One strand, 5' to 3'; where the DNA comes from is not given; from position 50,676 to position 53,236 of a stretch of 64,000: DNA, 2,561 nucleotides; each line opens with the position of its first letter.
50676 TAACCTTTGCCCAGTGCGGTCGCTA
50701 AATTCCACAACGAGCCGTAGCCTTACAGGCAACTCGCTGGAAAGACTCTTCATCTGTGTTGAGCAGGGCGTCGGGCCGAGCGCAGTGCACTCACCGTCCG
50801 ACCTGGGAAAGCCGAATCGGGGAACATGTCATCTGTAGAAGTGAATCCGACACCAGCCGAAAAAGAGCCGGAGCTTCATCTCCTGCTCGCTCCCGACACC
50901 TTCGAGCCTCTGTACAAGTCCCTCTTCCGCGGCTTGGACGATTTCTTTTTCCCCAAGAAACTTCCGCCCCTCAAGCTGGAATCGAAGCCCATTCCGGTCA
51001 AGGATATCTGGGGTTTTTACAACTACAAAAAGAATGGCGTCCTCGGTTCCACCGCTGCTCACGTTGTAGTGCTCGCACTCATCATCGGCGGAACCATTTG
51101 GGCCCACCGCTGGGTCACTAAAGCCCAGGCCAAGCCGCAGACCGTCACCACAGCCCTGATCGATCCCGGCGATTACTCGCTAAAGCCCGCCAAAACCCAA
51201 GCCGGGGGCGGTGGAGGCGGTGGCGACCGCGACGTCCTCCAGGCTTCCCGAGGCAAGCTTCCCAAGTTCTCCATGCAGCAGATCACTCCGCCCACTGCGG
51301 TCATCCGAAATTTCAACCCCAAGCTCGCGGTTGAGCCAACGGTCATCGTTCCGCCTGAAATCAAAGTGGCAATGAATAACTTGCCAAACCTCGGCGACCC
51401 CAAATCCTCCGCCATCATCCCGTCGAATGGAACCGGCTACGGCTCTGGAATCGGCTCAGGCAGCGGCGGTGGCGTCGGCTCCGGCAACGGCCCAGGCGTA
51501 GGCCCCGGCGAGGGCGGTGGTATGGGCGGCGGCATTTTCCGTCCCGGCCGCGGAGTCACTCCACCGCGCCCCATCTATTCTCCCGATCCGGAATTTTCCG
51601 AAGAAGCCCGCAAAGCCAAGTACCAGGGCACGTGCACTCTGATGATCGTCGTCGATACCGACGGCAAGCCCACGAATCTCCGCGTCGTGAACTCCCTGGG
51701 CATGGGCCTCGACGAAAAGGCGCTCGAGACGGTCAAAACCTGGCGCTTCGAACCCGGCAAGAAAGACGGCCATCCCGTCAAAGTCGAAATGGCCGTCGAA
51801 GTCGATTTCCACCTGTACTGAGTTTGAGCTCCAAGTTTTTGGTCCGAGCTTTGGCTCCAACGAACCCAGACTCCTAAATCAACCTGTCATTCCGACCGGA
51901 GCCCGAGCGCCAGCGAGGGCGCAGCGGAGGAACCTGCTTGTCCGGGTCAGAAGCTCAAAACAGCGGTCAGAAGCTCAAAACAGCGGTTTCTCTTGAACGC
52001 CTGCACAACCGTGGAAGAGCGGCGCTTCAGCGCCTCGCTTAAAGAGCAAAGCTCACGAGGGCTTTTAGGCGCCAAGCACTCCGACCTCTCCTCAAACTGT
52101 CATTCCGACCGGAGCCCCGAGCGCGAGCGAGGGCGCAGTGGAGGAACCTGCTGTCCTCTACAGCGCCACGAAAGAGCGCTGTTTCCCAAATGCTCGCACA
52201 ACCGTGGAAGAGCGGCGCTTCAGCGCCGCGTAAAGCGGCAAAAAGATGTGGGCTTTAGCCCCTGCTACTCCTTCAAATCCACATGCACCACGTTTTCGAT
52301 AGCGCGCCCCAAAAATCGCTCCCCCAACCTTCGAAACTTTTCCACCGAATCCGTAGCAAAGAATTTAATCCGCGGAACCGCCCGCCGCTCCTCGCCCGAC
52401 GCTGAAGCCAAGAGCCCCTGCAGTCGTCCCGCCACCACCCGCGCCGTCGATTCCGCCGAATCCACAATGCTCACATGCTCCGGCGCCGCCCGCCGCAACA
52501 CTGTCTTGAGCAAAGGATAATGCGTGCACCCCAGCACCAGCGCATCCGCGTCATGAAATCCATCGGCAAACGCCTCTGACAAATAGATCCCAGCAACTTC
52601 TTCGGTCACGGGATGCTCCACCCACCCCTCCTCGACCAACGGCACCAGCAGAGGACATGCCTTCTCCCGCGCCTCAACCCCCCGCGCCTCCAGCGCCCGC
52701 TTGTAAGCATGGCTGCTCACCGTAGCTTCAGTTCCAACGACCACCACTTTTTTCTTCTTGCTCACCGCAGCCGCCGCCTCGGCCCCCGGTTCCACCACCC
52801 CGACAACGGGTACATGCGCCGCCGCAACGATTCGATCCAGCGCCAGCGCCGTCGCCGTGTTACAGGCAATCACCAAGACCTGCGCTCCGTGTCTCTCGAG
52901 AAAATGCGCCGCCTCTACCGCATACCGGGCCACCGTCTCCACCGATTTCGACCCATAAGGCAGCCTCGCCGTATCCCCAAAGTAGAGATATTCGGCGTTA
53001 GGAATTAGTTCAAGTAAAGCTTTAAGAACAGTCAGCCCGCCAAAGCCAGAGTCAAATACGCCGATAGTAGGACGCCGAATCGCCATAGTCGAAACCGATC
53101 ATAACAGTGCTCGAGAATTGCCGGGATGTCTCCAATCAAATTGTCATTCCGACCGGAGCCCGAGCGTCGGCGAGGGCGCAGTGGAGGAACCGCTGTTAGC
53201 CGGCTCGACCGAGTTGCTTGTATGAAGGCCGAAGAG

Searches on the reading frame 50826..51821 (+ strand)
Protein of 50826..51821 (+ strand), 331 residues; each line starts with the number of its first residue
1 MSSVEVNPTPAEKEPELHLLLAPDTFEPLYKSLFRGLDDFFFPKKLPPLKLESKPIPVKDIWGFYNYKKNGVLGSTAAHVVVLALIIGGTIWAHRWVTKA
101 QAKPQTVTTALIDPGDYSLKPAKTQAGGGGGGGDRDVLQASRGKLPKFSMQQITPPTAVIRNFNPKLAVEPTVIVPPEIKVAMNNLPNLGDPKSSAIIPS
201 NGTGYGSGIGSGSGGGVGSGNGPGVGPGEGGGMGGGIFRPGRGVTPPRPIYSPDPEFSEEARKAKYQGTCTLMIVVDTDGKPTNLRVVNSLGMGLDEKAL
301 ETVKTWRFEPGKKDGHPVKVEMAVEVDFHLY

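Call 71: search_protein_families(library=pfam, proteins=[window:50826-51821:+], max_evalue=0.001)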
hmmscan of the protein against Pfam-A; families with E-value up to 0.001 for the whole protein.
window:50826-51821:+ (331 aa): 1 family
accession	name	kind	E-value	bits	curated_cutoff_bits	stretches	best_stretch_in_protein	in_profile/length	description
PF03544.19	TonB_C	-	1.5e-21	77.1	24.6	1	254-330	2-79/79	Gram-negative bacterial TonB protein C-terminal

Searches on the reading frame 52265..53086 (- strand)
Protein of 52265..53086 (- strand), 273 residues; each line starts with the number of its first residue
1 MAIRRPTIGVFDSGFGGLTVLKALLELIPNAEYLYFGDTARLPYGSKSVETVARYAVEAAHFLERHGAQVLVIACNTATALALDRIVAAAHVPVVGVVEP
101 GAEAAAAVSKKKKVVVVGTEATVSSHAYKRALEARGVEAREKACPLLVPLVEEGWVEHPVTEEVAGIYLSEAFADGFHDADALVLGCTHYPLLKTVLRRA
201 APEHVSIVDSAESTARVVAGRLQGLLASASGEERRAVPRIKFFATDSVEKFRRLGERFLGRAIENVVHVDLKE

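Call 3: search_protein_families(library=pfam, proteins=[window:52265-53086:-], max_evalue=0.01)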
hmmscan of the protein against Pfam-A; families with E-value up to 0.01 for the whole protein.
window:52265-53086:- (273 aa): 2 families
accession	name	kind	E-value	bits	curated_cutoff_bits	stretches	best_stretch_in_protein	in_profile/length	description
PF01177.27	Asp_Glu_race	-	2.4e-27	96.6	31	1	26-216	22-209/211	Asp/Glu/Hydantoin racemase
PF13458.12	Peripla_BP_6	-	0.0018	18.4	31.7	0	52-121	54-118/343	Periplasmic binding protein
